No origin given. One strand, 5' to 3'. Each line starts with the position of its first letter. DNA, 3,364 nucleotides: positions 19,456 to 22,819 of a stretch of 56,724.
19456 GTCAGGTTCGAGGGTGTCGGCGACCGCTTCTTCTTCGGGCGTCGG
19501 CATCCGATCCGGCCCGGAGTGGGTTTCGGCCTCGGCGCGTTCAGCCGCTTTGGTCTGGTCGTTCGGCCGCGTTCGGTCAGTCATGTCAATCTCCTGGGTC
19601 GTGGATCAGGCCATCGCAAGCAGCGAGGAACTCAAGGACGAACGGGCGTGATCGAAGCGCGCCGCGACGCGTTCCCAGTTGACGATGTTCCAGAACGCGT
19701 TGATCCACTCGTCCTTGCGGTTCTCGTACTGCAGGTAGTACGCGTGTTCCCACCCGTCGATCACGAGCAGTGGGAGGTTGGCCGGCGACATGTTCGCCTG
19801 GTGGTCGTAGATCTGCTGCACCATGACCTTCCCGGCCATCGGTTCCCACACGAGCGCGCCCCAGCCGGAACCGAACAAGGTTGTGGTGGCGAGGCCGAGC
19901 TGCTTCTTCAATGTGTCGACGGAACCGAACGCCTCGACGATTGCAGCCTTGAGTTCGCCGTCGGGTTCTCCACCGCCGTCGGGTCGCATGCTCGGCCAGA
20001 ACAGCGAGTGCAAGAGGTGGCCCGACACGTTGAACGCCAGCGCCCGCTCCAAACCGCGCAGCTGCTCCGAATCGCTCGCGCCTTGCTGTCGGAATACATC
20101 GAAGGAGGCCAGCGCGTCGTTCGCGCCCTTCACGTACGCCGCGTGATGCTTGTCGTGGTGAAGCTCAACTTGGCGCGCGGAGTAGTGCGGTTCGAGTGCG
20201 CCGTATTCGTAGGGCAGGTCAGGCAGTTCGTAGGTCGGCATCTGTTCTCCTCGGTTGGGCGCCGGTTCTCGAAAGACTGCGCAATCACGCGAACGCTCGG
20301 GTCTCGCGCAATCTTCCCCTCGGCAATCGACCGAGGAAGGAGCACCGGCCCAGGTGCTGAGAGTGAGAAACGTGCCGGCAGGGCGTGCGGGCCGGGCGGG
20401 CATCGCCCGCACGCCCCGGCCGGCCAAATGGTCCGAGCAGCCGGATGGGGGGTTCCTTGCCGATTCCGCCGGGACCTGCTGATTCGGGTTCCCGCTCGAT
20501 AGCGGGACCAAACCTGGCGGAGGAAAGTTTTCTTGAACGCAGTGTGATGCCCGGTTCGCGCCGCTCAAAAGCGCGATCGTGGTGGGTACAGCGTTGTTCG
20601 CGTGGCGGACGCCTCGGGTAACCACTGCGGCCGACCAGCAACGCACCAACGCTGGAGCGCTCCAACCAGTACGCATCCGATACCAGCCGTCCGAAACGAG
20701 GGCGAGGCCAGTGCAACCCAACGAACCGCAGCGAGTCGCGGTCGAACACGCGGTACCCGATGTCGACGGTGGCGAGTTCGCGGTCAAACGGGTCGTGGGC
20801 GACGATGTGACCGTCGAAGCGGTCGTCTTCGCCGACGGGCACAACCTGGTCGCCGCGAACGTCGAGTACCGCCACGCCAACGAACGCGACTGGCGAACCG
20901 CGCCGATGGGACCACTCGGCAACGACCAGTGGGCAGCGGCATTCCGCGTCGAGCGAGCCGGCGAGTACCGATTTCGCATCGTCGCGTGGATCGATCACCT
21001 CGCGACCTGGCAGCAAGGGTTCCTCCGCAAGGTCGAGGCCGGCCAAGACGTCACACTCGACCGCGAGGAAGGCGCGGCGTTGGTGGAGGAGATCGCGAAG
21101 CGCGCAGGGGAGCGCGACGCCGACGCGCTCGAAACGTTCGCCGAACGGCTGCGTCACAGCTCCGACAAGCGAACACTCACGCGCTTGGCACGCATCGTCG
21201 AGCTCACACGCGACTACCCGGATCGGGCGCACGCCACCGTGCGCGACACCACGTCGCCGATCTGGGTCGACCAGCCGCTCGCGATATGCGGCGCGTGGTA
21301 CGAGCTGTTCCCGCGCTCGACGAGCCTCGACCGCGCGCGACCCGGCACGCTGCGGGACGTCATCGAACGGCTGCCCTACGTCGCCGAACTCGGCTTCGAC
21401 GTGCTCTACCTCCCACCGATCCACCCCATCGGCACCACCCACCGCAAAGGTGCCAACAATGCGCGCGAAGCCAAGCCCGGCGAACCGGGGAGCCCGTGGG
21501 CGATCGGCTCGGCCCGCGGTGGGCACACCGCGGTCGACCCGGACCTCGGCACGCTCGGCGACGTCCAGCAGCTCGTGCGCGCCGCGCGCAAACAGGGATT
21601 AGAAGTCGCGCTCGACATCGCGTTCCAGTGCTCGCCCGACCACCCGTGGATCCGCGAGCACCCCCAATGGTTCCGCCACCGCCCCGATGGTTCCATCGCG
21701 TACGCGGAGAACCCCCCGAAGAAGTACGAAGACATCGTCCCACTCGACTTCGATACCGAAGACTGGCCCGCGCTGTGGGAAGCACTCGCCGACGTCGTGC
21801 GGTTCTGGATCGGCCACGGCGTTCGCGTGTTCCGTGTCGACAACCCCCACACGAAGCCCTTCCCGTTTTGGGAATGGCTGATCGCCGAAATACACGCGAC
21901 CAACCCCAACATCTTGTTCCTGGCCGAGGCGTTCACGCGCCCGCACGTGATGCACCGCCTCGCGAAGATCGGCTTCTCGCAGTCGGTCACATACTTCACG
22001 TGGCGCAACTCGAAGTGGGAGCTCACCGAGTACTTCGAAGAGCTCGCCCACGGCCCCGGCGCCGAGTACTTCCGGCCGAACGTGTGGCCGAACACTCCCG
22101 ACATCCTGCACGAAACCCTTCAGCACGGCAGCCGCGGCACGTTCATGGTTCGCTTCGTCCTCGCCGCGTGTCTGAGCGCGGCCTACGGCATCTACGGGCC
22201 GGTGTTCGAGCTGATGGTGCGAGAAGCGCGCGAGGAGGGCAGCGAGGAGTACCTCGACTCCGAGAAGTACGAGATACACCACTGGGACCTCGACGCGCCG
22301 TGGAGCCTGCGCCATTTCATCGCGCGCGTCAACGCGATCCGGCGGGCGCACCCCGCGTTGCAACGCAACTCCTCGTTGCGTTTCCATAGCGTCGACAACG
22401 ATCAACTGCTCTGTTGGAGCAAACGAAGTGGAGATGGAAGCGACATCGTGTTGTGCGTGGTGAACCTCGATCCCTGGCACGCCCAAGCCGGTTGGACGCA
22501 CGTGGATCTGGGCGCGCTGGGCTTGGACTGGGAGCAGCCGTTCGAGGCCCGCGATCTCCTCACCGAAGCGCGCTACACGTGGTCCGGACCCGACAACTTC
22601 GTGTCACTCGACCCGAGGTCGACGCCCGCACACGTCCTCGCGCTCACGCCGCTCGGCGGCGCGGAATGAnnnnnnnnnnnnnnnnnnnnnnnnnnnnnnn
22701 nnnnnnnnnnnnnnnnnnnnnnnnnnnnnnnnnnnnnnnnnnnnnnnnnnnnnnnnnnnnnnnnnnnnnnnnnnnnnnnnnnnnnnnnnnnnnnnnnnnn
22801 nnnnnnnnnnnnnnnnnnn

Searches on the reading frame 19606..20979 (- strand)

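Call 6: search_protein_families(library=pfam, proteins=[window:19606-20979:-], max_evalue=0.01)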
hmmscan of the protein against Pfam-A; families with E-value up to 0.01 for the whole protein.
window:19606-20979:- (457 aa): 2 families
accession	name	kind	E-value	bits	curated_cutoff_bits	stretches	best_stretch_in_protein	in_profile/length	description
PF02777.23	Sod_Fe_C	-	1.5e-32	112.1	20.9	1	339-441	1-102/102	Iron/manganese superoxide dismutases, C-terminal domain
PF00081.27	Sod_Fe_N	-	9.4e-27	93.8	27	1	249-331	1-81/82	Iron/manganese superoxide dismutases, alpha-hairpin domain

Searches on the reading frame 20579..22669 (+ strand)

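Call 8: search_protein_families(library=pfam, proteins=[window:20579-22669:+], max_evalue=0.001)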
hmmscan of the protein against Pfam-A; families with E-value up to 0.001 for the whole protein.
window:20579-22669:+ (696 aa): 6 families
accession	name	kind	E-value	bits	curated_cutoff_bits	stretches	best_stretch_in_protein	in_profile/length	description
PF11896.14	GlgE_dom_N_S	-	2.3e-52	178.4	25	1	51-231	1-178/179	Alpha-1,4-glucan:maltose-1-phosphate maltosyltransferase, domain N/S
PF21702.3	GLGE_C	-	2.3e-32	111.5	27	1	602-689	1-87/87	GLGE, C-terminal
PF00128.31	Alpha-amylase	-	2.2e-12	47.4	22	1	246-363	15-104/446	Alpha amylase, catalytic domain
PF14871.12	GHL6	-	6.6e-05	23.6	35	1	329-381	45-95/132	Hypothetical glycosyl hydrolase 6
PF11941.14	DUF3459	-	0.00057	20.7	22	0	586-634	7-55/90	Domain of unknown function (DUF3459)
PF17801.7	Melibiase_C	-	0.00079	19.9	22.9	0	612-680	6-64/71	Alpha galactosidase C-terminal beta sandwich domain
